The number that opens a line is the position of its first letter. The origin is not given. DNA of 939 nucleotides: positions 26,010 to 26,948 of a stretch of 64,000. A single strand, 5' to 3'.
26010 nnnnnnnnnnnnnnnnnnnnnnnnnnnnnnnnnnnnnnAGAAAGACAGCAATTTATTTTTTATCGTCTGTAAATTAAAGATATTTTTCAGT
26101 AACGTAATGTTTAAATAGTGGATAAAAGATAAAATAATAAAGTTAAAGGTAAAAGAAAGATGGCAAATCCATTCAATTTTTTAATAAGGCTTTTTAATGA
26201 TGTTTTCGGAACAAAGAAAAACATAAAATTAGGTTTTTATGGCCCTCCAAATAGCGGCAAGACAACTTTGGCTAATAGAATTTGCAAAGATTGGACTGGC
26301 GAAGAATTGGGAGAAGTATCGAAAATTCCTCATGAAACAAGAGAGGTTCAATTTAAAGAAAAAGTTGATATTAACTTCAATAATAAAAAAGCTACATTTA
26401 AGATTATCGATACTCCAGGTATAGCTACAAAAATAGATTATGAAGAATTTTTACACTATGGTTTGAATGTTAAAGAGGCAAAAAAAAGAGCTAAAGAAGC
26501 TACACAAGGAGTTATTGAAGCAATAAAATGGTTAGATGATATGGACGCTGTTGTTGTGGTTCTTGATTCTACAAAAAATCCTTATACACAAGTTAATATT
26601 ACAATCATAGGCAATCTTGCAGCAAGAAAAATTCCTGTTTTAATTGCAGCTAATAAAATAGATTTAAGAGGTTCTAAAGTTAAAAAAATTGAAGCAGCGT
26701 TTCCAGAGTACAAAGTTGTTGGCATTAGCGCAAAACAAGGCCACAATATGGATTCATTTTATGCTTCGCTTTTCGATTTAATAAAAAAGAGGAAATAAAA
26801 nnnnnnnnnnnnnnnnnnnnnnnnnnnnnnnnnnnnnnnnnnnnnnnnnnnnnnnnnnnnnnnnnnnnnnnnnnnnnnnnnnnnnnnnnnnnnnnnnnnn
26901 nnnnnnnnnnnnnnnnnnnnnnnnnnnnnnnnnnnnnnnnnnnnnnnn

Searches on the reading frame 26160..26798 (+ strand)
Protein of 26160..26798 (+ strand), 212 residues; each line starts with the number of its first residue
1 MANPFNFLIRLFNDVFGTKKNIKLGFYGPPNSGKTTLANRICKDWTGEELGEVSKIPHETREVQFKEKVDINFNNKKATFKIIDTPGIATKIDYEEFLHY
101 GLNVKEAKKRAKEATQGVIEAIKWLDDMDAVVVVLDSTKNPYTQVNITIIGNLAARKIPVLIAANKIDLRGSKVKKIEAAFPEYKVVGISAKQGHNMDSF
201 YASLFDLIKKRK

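Call 7: search_protein_families(library=pfam, proteins=[window:26160-26798:+], max_evalue=0.01)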
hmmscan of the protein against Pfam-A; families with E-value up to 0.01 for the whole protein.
window:26160-26798:+ (212 aa): 12 families
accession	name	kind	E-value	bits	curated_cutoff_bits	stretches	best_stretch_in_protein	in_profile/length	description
PF01926.29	MMR_HSR1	-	1.7e-16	60.8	21.9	1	24-166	2-113/113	50S ribosome-binding GTPase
PF00009.33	GTP_EFTU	-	1.7e-11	44.5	26.5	2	120-208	85-186/188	Elongation factor Tu GTP binding domain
PF02421.24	FeoB_N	-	5.7e-08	32.9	27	1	25-200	4-152/156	Ferrous iron transport protein B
PF09439.16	SRPRB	-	3e-06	27.1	25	1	26-88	8-56/178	Signal recognition particle receptor beta subunit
PF03193.22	RsgA_GTPase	-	2.5e-05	24.6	30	0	128-204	23-104/174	RsgA GTPase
PF00004.35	AAA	-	3.3e-05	24.8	21.2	1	26-168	3-112/131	ATPase family associated with various cellular activities (AAA)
PF00025.27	Arf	-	3.6e-05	23.7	22.3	0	125-174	79-132/174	ADP-ribosylation factor family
PF08477.19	Roc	-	5.2e-05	23.9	27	0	23-87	1-65/119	Ras of Complex, Roc, domain of DAPkinase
PF16897.10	MMR_HSR1_Xtn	-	0.00027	21.3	35.2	1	157-207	55-103/106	C-terminal region of MMR_HSR1 domain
PF00735.24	Septin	-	0.0003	20.6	26.2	1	27-96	10-80/280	Septin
PF04034.18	Ribo_biogen_C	-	0.0093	16.1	29.9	0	130-200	22-93/127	Ribosome biogenesis protein, C-terminal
PF00910.28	RNA_helicase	-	0.0096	16.8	21.5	0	26-49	3-26/105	RNA helicase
